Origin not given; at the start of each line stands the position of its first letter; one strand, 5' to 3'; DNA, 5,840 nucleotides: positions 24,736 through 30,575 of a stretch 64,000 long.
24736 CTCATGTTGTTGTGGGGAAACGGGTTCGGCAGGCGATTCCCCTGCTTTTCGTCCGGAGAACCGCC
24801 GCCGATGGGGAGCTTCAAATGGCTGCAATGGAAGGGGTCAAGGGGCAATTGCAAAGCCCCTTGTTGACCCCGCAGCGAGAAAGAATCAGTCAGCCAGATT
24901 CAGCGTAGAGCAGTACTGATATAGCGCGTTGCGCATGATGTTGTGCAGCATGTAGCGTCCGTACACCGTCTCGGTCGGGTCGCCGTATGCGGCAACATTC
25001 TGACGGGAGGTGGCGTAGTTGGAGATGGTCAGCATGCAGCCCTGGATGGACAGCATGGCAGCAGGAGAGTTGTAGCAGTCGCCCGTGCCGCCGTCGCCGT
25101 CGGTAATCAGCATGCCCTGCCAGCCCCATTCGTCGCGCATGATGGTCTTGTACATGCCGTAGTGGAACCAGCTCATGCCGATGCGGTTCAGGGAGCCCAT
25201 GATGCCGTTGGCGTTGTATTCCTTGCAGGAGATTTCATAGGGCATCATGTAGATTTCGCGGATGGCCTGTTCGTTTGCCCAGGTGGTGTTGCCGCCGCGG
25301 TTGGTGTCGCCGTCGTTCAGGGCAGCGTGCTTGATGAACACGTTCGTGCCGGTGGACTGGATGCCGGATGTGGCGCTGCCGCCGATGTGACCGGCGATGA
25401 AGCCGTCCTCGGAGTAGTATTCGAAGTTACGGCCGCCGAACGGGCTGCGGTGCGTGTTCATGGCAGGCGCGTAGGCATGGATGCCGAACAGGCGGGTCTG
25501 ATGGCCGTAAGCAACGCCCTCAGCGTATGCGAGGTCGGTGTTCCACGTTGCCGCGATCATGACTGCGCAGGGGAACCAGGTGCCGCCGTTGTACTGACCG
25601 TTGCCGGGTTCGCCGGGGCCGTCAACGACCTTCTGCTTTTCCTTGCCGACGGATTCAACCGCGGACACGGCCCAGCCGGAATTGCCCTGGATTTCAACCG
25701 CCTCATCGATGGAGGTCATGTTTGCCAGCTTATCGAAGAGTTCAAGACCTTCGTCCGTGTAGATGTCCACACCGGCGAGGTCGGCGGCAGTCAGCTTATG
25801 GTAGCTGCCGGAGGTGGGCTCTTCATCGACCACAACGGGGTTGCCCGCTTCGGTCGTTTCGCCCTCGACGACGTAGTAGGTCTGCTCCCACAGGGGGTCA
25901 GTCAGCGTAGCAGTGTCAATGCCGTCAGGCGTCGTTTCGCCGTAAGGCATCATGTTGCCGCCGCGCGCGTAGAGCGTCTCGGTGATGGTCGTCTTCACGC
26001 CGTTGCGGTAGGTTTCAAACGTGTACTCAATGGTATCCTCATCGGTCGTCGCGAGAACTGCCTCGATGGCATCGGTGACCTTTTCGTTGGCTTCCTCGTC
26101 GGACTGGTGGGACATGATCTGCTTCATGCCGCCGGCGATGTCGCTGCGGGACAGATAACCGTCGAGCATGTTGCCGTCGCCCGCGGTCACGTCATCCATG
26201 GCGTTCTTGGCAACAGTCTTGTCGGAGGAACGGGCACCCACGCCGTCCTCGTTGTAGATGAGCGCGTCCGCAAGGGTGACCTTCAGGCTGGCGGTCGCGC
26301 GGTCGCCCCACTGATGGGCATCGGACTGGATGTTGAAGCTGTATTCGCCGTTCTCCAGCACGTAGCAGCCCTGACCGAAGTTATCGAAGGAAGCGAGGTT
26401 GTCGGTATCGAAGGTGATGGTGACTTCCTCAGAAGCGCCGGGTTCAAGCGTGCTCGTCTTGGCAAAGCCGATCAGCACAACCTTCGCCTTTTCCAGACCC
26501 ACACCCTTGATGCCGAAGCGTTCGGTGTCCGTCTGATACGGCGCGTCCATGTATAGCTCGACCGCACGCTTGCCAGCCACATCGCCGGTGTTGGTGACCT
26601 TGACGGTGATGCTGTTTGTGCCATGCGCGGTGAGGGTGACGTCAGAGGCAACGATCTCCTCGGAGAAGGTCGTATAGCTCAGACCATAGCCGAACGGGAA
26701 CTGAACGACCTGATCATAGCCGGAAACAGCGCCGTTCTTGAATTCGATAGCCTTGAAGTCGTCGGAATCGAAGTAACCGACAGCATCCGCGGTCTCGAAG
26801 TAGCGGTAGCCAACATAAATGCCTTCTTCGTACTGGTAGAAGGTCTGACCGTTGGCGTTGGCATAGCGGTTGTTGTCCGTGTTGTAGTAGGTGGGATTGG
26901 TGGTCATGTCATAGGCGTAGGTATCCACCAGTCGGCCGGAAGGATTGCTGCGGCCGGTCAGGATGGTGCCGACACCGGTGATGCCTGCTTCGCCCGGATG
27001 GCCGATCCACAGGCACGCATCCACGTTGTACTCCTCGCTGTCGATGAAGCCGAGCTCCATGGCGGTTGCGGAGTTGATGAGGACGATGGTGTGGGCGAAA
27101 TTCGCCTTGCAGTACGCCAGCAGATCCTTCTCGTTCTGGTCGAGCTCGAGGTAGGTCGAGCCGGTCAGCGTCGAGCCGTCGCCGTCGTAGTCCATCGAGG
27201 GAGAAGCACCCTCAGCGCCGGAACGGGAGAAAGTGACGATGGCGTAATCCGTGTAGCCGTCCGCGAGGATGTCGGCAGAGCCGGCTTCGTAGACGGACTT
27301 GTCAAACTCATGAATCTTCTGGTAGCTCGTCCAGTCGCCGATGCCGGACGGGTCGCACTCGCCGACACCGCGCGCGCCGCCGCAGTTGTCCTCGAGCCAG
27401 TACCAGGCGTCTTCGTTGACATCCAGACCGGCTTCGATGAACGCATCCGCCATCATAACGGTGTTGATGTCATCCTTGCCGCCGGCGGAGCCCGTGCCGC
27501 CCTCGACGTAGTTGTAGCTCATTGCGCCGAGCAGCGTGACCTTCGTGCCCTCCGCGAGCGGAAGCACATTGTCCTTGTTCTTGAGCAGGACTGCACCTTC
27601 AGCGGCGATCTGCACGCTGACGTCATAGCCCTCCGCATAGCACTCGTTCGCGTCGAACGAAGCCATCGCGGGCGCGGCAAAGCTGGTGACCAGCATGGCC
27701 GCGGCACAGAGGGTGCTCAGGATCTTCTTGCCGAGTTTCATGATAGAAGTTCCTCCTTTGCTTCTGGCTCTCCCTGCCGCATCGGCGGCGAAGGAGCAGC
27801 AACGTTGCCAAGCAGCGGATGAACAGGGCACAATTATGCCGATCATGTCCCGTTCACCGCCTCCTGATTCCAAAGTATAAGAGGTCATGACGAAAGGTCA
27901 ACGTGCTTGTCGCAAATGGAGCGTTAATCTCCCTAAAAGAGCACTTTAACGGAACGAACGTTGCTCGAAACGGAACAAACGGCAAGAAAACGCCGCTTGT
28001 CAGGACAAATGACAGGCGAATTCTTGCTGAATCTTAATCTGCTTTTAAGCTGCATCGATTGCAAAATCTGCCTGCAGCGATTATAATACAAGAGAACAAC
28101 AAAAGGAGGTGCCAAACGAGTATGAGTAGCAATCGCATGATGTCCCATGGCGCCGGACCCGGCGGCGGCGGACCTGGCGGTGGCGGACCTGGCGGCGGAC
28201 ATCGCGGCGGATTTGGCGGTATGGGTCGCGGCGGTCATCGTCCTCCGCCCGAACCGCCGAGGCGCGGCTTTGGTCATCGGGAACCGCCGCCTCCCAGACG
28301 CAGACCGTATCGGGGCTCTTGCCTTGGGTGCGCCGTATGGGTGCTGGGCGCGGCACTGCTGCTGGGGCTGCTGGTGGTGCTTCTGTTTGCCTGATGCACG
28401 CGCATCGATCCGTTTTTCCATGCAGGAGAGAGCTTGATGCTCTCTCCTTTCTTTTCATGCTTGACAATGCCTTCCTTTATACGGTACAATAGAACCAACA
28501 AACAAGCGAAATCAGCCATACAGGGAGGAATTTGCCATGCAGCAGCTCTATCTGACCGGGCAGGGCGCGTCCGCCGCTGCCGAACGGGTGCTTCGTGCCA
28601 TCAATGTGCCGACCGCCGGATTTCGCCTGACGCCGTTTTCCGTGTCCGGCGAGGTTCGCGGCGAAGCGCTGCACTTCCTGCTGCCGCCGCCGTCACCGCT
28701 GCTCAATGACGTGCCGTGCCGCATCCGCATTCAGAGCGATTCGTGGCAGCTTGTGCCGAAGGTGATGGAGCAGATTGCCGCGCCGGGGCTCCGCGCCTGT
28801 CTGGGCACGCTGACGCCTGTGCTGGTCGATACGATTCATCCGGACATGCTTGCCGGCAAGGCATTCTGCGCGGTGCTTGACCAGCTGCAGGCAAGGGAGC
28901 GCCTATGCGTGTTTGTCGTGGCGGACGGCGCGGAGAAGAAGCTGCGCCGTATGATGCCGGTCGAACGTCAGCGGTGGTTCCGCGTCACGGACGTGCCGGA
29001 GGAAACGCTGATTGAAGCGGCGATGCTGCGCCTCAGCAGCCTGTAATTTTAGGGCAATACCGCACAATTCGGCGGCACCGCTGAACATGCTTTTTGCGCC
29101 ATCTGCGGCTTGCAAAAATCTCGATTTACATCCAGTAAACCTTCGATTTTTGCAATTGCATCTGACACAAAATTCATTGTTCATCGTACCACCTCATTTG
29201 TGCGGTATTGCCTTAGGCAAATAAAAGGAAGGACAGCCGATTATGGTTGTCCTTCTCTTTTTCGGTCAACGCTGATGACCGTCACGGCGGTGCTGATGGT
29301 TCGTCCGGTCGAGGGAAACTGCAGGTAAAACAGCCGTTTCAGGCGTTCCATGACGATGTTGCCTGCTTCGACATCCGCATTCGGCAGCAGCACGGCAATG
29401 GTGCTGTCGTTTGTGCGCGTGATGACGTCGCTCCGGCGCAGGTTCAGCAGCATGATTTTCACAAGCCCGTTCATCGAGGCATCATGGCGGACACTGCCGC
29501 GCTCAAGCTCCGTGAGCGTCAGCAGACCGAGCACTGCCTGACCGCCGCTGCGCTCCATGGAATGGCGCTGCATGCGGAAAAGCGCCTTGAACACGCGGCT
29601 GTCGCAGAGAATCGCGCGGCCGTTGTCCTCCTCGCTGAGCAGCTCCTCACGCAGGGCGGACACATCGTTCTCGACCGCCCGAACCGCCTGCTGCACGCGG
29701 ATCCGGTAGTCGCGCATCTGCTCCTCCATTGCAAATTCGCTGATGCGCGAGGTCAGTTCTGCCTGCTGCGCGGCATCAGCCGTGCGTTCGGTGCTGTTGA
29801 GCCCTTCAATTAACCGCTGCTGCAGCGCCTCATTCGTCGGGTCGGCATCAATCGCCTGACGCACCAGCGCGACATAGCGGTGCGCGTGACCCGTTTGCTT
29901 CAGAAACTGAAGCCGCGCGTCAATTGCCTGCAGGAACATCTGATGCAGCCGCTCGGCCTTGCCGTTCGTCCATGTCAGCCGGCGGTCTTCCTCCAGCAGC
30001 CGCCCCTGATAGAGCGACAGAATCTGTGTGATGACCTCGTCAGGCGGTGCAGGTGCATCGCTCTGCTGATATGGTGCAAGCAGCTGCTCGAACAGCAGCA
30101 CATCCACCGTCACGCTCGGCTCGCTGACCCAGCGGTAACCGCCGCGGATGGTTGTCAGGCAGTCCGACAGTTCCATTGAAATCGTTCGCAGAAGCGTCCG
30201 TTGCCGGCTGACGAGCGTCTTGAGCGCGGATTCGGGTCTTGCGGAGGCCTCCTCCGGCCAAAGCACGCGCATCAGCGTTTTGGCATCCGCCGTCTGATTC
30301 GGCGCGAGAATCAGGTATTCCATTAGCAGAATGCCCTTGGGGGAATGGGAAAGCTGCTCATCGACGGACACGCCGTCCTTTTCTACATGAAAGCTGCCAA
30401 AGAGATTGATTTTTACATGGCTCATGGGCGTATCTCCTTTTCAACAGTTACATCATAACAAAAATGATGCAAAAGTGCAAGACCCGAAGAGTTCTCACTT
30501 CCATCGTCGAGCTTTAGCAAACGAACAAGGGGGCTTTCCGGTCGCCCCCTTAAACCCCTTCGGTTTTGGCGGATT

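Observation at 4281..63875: One GC-hairpin core recurs about two dozen times, only in intergenic DNA, and is combined with other modules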

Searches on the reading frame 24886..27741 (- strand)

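Call 78: search_protein_families(library=pfam, proteins=[window:24886-27741:-], max_evalue=0.00001)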
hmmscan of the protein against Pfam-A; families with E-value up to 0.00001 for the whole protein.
window:24886-27741:- (951 aa): 3 families
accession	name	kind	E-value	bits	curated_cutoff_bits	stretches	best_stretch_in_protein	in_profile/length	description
PF01915.27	Glyco_hydro_3_C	-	1.8e-27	97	31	1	51-312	2-200/200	Glycosyl hydrolase family 3 C-terminal domain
PF00933.27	Glyco_hydro_3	-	3.1e-17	63.4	27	1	713-881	74-251/316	Glycosyl hydrolase family 3 N terminal domain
PF14310.12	Fn3-like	-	4.8e-09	36.7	25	1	415-473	13-69/71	Fibronectin type III-like domain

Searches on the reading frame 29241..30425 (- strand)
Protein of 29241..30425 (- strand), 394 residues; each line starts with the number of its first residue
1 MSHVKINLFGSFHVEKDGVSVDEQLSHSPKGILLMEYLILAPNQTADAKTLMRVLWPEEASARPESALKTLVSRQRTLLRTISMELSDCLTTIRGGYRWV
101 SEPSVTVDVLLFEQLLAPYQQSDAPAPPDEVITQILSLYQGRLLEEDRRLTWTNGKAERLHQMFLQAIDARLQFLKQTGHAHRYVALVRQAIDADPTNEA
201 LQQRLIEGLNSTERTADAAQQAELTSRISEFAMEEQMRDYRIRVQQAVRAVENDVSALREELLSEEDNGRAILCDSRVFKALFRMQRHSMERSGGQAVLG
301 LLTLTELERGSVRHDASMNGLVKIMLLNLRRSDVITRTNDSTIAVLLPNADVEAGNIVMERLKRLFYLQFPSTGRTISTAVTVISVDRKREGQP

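Call 14: find_encoding_contigs(protein=window:29241-30425:-, flank=3000, max_places=6)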
Protein window:29241-30425:- (394 aa): no gene with exactly this product is on record in the collection.

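Call 15: search_protein_families(library=pfam, proteins=[window:29241-30425:-])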
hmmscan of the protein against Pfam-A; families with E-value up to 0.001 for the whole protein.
window:29241-30425:- (394 aa): 2 families
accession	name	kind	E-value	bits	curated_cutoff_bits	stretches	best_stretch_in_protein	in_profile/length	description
PF03704.23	BTAD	-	4.8e-12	46.9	22.1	1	107-221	1-118/146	Bacterial transcriptional activator domain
PF00486.34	Trans_reg_C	-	7.8e-07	29.5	26.2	1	23-98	2-76/77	Transcriptional regulatory protein, C terminal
